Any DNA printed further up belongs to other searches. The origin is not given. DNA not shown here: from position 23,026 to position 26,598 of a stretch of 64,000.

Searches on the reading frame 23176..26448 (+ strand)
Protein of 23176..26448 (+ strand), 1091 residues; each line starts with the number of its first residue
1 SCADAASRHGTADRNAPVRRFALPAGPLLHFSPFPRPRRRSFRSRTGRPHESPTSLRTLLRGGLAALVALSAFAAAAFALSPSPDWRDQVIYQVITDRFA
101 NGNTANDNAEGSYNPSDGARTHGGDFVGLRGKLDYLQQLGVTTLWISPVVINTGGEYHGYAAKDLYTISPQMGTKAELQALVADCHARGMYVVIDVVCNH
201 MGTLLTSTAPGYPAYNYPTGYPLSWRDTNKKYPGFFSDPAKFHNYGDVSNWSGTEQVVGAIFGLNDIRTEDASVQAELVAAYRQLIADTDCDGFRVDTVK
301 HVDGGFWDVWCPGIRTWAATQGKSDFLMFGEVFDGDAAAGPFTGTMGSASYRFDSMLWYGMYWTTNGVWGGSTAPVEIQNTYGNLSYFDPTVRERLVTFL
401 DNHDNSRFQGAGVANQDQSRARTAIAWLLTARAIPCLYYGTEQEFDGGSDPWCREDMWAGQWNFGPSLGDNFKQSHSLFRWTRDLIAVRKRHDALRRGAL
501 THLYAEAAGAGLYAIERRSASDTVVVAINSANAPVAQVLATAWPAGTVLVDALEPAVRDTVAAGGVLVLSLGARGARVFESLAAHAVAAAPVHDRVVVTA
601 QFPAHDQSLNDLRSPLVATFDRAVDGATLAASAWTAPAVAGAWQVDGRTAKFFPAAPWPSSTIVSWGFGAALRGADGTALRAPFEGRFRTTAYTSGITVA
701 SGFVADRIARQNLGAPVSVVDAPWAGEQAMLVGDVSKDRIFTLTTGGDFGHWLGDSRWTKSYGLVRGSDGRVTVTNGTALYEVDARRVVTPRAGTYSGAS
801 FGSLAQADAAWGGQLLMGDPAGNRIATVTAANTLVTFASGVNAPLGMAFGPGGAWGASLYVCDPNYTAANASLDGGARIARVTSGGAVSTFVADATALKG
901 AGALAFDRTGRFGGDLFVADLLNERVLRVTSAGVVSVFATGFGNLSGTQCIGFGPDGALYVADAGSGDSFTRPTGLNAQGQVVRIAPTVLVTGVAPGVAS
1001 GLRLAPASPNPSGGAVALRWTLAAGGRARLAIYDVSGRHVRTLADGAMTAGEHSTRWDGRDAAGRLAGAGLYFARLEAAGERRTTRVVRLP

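Call 74: search_protein_families(library=pfam, proteins=[window:23176-26448:+], max_evalue=0.00001)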
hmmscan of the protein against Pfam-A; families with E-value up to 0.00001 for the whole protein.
window:23176-26448:+ (1091 aa): 2 families
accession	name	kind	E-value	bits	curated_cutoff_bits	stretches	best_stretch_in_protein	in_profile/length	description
PF00128.31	Alpha-amylase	-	7.5e-48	164.3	22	1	93-498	1-446/446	Alpha amylase, catalytic domain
PF13860.13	FlgD_ig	-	1.6e-09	38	27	1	1027-1079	24-76/79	FlgD Ig-like domain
